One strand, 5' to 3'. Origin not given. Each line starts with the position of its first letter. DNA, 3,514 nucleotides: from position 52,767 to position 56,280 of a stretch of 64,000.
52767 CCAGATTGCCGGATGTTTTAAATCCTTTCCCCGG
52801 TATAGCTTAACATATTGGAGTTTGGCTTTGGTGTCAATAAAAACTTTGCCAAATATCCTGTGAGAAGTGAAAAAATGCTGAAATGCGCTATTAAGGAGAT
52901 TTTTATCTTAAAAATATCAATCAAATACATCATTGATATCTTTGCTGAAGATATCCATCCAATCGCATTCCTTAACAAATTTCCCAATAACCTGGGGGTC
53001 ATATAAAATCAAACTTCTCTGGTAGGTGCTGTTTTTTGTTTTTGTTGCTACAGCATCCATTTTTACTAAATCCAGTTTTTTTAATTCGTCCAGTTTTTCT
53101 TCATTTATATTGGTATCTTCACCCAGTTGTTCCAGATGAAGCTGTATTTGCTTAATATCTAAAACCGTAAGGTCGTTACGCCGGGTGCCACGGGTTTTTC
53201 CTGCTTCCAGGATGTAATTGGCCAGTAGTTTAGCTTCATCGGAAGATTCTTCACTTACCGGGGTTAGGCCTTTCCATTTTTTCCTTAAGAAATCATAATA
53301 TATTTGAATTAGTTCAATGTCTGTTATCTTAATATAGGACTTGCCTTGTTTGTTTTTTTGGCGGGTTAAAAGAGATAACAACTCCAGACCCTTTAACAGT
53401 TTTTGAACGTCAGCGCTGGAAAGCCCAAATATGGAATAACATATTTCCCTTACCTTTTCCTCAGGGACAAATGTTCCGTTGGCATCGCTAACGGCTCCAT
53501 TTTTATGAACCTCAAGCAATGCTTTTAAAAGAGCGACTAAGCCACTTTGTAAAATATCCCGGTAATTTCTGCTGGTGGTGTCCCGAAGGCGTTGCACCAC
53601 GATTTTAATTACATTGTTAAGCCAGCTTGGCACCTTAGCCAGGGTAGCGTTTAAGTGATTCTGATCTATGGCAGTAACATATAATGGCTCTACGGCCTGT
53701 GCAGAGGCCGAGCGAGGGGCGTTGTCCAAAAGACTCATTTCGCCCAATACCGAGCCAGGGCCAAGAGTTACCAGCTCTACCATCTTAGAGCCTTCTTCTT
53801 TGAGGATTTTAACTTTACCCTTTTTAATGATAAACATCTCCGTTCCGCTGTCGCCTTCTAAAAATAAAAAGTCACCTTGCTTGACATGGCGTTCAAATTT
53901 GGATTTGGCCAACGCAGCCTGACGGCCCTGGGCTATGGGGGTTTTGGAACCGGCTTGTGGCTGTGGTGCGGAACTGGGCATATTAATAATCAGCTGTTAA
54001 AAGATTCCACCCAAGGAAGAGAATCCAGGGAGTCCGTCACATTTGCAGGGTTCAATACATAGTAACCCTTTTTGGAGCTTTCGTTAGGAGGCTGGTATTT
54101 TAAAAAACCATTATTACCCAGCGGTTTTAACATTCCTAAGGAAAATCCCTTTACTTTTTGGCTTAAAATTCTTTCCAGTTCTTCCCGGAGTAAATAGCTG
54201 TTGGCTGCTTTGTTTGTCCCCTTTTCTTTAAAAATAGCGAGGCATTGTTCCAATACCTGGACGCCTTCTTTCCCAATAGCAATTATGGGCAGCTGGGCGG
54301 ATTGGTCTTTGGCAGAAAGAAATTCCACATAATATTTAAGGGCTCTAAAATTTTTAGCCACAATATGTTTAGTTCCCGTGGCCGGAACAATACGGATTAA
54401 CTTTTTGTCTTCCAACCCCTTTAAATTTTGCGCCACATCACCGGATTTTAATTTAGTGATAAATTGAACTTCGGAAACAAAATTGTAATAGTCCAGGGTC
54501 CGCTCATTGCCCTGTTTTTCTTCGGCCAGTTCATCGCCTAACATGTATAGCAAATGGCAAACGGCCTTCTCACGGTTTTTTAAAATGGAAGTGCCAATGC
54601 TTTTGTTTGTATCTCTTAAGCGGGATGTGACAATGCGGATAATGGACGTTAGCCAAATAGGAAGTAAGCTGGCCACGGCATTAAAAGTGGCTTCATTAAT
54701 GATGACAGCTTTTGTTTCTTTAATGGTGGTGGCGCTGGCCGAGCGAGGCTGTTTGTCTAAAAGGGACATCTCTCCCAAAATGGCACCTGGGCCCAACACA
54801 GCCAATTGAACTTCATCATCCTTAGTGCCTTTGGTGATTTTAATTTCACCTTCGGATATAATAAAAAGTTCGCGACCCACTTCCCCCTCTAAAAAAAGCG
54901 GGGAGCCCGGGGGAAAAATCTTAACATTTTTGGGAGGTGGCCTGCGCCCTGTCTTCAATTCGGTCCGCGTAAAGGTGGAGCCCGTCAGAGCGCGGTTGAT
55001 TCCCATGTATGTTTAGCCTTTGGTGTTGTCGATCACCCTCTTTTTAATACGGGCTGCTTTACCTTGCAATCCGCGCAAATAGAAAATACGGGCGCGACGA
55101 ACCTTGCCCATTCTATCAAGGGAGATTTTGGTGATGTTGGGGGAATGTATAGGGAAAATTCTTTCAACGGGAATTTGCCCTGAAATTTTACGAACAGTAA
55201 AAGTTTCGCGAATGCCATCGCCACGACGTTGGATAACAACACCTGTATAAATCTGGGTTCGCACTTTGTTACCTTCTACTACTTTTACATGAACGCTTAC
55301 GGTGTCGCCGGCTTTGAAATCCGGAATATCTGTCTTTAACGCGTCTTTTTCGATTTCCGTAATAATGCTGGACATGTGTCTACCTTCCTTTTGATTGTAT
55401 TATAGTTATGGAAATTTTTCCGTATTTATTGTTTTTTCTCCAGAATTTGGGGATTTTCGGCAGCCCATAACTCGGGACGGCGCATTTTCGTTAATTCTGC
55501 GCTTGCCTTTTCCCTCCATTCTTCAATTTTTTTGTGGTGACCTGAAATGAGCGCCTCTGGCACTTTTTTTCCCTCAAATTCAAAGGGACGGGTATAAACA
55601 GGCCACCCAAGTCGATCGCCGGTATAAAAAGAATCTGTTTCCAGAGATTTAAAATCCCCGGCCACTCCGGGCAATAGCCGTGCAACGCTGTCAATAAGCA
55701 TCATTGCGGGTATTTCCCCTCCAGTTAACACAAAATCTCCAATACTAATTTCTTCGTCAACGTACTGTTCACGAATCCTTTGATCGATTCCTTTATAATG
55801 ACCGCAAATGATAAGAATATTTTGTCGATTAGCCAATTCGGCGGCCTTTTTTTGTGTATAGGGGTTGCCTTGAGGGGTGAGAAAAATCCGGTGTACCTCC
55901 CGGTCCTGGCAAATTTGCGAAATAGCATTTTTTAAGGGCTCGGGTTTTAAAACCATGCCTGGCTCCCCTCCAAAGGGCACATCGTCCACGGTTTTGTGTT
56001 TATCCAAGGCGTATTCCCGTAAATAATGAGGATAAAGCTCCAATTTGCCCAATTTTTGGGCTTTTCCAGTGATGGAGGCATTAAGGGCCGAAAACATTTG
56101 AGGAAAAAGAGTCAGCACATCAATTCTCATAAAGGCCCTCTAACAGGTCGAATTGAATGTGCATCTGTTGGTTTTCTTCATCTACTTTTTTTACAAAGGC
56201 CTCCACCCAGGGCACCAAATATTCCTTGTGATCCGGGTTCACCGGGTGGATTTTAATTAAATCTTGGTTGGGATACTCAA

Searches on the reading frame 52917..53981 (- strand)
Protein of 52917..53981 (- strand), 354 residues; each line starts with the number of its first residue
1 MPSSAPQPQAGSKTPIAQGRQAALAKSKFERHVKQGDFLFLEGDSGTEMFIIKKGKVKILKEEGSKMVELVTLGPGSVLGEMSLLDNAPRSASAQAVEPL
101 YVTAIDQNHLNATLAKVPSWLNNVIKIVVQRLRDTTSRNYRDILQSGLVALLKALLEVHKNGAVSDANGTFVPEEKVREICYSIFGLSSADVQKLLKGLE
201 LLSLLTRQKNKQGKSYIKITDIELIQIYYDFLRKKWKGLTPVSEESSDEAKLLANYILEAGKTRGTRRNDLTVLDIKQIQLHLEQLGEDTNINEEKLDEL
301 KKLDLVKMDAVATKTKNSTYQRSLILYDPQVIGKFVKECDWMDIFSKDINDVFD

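Call 90: search_protein_families(library=pfam, proteins=[window:52917-53981:-], max_evalue=0.00001)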
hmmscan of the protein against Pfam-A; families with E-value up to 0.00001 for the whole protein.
window:52917-53981:- (354 aa): 1 family
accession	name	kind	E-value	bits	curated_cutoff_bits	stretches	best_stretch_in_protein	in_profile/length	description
PF00027.35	cNMP_binding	-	9.8e-21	74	27.5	1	30-115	1-87/89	Cyclic nucleotide-binding domain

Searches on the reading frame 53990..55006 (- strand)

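Call 90: search_protein_families(library=pfam, proteins=[window:53990-55006:-], max_evalue=0.00001)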
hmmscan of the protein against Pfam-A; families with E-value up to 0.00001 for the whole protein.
window:53990-55006:- (338 aa): 1 family
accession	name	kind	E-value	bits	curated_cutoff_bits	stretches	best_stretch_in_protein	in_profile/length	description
PF00027.35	cNMP_binding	-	3.5e-19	69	27.5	1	30-111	3-85/89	Cyclic nucleotide-binding domain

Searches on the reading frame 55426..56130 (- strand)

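Call 90: search_protein_families(library=pfam, proteins=[window:55426-56130:-], max_evalue=0.00001)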
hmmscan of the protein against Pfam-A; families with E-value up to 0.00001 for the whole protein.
window:55426-56130:- (234 aa): 1 family
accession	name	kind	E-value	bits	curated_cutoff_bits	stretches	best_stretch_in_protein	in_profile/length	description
PF01746.26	tRNA_m1G_MT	-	6.1e-59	199.5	27.3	1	22-219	2-195/195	tRNA (Guanine-1)-methyltransferase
